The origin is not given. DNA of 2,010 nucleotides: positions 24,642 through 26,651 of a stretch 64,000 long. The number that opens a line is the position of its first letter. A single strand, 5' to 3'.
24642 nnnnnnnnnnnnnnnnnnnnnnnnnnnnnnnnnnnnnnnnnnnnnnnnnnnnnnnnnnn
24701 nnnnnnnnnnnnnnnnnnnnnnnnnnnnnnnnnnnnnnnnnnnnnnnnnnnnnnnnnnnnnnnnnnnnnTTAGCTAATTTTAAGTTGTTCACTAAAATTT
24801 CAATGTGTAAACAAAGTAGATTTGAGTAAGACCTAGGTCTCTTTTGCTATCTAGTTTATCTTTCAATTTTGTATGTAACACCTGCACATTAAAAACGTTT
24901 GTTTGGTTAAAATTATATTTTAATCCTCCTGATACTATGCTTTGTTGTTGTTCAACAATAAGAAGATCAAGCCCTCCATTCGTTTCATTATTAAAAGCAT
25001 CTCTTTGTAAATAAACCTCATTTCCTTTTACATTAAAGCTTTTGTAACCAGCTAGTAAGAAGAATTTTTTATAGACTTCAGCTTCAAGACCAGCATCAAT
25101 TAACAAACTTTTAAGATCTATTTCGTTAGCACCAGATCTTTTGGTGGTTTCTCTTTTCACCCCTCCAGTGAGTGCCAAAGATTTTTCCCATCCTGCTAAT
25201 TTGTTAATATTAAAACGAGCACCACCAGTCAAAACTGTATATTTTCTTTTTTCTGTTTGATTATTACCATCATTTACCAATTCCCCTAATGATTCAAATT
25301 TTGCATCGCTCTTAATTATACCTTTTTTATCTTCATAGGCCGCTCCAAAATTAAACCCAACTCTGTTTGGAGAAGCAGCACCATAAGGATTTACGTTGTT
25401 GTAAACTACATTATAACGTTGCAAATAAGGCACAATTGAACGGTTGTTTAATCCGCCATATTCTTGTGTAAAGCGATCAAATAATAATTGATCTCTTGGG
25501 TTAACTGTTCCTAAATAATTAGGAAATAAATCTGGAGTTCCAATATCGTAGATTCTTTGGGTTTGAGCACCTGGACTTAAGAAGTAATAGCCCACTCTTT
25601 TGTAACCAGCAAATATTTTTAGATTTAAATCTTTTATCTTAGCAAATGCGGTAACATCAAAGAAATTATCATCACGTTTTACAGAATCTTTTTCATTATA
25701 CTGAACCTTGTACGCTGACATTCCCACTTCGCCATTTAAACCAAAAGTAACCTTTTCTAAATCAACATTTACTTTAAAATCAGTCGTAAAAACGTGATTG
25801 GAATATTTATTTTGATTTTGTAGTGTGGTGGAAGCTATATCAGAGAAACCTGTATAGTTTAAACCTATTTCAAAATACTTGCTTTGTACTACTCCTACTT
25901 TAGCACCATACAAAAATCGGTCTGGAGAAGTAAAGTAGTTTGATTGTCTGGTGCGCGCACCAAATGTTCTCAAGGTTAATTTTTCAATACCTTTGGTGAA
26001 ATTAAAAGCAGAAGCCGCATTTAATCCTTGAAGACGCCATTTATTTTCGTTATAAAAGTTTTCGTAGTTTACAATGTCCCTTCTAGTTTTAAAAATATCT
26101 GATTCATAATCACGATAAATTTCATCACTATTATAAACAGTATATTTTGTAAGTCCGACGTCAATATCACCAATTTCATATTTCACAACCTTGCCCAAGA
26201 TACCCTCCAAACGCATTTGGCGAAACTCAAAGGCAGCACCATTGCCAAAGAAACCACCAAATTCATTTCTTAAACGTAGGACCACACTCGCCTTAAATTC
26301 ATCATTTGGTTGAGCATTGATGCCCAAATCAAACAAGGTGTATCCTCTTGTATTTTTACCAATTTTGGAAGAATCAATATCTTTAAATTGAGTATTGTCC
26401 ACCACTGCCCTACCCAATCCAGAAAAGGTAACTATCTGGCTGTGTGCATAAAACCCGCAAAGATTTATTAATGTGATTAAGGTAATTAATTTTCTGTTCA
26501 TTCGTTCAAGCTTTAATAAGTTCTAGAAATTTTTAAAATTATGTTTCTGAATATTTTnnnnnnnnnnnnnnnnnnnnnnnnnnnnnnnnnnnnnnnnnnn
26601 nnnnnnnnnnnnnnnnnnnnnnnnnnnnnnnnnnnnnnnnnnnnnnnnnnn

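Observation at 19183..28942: Six-gene glycan-utilisation-like operon with GH3 but no SusC/SusD: two unrecognised large beta-barrels instead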

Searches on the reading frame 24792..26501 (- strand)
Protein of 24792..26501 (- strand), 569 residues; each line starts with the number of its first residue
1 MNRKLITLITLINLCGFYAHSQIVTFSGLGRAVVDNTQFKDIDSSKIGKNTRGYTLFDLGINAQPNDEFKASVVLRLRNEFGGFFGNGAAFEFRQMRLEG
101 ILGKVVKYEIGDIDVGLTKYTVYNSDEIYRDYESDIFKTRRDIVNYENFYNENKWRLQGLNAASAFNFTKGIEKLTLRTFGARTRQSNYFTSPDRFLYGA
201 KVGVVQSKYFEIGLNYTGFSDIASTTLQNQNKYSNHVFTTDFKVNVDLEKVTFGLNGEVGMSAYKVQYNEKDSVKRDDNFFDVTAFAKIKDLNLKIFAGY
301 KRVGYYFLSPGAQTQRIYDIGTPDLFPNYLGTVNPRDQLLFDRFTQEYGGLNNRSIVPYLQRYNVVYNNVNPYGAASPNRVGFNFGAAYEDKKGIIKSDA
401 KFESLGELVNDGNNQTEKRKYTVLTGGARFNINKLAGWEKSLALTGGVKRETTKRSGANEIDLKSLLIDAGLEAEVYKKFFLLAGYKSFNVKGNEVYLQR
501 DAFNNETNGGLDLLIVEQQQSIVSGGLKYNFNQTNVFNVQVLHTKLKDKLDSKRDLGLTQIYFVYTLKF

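Call 4: search_protein_families(library=pfam, proteins=[window:24792-26501:-], max_evalue=1)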
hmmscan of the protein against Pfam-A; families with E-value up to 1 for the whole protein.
window:24792-26501:- (569 aa): 0 families

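Call 5: search_protein_families(library=ncbifam, proteins=[window:24792-26501:-], max_evalue=1)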
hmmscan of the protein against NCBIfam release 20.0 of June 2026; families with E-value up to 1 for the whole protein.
window:24792-26501:- (569 aa): 0 families

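Call 14: search_solved_structures(query=window:24792-26501:-, max_evalue=10)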
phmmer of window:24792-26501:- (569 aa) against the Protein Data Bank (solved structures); distinct sequences matched with E-value up to 10: 0.

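Call 25: find_homologous_proteins(query=window:24792-26501:-, max_evalue=0.001)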
Query window:24792-26501:- (569 aa): 294 proteins with E <= 0.001 among 8000 candidates; the best 120 are listed.
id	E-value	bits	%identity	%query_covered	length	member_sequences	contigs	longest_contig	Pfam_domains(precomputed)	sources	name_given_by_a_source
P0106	0.0e+0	1268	100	100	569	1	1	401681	-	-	-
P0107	0.0e+0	1123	87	100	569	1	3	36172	-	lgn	-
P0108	7.9e-187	640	56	100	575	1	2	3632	-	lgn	-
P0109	6.1e-186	637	55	100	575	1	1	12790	-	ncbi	ncbi:MAG: hypothetical protein SNJ77_01605 [Cytophagales bacterium]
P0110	3.6e-180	618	53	99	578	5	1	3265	-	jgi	jgi:hypothetical protein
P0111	1.2e-154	534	47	100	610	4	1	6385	-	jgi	-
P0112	4.0e-153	529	48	100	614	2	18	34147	-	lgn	-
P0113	2.3e-150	520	46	100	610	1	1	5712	-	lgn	-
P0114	1.4e-145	504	46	100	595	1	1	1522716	-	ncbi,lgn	ncbi:MAG: hypothetical protein U0V72_04760 [Cytophagales bacterium]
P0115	1.2e-139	485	45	96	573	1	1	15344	-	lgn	-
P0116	2.5e-139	484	46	100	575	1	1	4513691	-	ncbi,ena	-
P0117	5.5e-139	482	43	100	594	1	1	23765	-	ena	-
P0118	4.6e-136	473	42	100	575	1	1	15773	-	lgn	-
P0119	8.3e-136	472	44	100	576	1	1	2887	-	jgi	jgi:hypothetical protein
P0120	1.0e-134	468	42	100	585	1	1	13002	-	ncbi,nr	ncbi:MAG: hypothetical protein K2X86_15345 [Cytophagaceae bacterium]|nr:hypothetical protein [Cytoph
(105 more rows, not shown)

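Call 41: predict_structure(alignment_id=A2)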
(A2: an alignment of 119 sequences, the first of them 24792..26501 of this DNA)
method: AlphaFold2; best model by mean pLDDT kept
length: 569 residues; sequences in the alignment: 119
mean_pLDDT: 91.9   pTM: 0.87
mean pLDDT of the five models: 91.9, 91.7, 91.8, 91.2, 90.4
residues with pLDDT >= 90: 438; 70-90: 107; 50-70: 24; < 50: 0
segments of 3 or more residues with pLDDT < 50: none
pLDDT, mean of each block of 10 residues (from residue 1): 81 66 85 94 81 93 92 94 68 93 94 96 95 96 93 95 94 95 92 93 94 97 81 95 97 98 90 91 98 97 97 93 89 88 88 90 93 96 98 97 96 80 98 95 98 92 98 97 98 89 71 90 98 95 97 93 96
secondary structure, 60 per line:
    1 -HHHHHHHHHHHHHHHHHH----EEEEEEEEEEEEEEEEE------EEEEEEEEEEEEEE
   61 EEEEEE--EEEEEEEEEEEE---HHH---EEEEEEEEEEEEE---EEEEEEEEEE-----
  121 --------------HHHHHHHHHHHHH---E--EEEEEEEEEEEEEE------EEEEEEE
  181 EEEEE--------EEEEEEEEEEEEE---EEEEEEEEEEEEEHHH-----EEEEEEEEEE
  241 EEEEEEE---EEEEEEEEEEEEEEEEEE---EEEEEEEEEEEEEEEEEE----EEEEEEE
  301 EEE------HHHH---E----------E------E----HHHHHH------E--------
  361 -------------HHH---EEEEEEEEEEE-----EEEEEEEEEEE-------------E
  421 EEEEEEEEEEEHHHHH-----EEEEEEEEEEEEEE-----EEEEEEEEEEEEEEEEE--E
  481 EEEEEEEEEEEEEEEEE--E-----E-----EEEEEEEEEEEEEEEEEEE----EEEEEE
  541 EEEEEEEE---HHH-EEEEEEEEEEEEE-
elements in order: H2-19 E24-40 E47-66 E69-80 E90-102 E106-115 H135-147 E154-167 E174-185 E194-206 E210-222 E231-247 E251-268 E272-289 E294-303 H310-313 H340-345 E380-390 E396-406 E420-431 H432-436 E442-455 E461-477 E480-497 E512-530 E535-548 E556-568

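Call 47: fold_search(model_id=the predicted structure, library=pdb)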
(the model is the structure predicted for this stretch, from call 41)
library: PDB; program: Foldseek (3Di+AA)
matches with E <= 10: 894; with E <= 0.001: 358
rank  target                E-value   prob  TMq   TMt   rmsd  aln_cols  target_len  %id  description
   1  9fw9_D                1.5e-09  1.00  0.34  0.30  19.0       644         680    7  Cryo-EM structure of the type 1 pilus assembly platform as part of the FimA-bound chaperone-usher pilus complex (FimDH (released 2025-06-04)
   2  3ohn_A                2.1e-09  1.00  0.31  0.35  17.2       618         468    9  Crystal structure of the FimD translocation domain (released 2011-06-01)
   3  5ldt_A                3.4e-09  1.00  0.34  0.44  10.7       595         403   10  Crystal Structures of MOMP from Campylobacter jejuni (released 2016-10-26)
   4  5ldv                  2.9e-08  1.00  0.35  0.45  11.8       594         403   11  Crystal Structures of MOMP from Campylobacter jejuni (released 2016-10-26)
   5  3rbh_C                3.0e-08  1.00  0.36  0.47  15.3       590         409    9  Structure of alginate export protein AlgE from Pseudomonas aeruginosa (released 2011-07-27)
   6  3rbh_A                3.8e-08  1.00  0.35  0.45  15.4       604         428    9  Structure of alginate export protein AlgE from Pseudomonas aeruginosa (released 2011-07-27)
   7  3rbh_D                4.2e-08  1.00  0.37  0.48  15.2       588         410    9  Structure of alginate export protein AlgE from Pseudomonas aeruginosa (released 2011-07-27)
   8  5d5d                  5.6e-08  1.00  0.35  0.45  10.6       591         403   10  In meso in situ serial X-ray crystallography structure of AlgE at 100 K (released 2016-01-13)
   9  3rfz_B                5.6e-08  1.00  0.30  0.24  18.8       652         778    8  Crystal structure of the FimD usher bound to its cognate FimC:FimH substrate (released 2011-06-01)
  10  3rbh_B                5.9e-08  1.00  0.37  0.47  14.8       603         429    9  Structure of alginate export protein AlgE from Pseudomonas aeruginosa (released 2011-07-27)
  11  9fy9_D                6.5e-08  1.00  0.31  0.27  19.3       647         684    7  Cryo-EM structure of the type 1 chaperone-usher pilus FimD-tip complex (FimDHGFC) - Conformer 1 (released 2025-06-04)
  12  7vtz                  7.4e-08  1.00  0.37  0.46  10.0       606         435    9  Chitoporin from Escherichia coli (released 2022-11-09)
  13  9i92_A                9.4e-08  1.00  0.31  0.32  16.8       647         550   11  Cryo-EM structure of Shigella flexneri LptDE bound by a Bicyclic peptide molecule (Compound 1) (released 2025-10-15)
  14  3rfz_E                1.0e-07  1.00  0.36  0.28  16.4       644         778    8  Crystal structure of the FimD usher bound to its cognate FimC:FimH substrate (released 2011-06-01)
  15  3jty_C                1.1e-07  1.00  0.35  0.47  11.8       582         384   11  Crystal structure of a BenF-like porin from Pseudomonas fluorescens Pf-5 (released 2009-10-20)
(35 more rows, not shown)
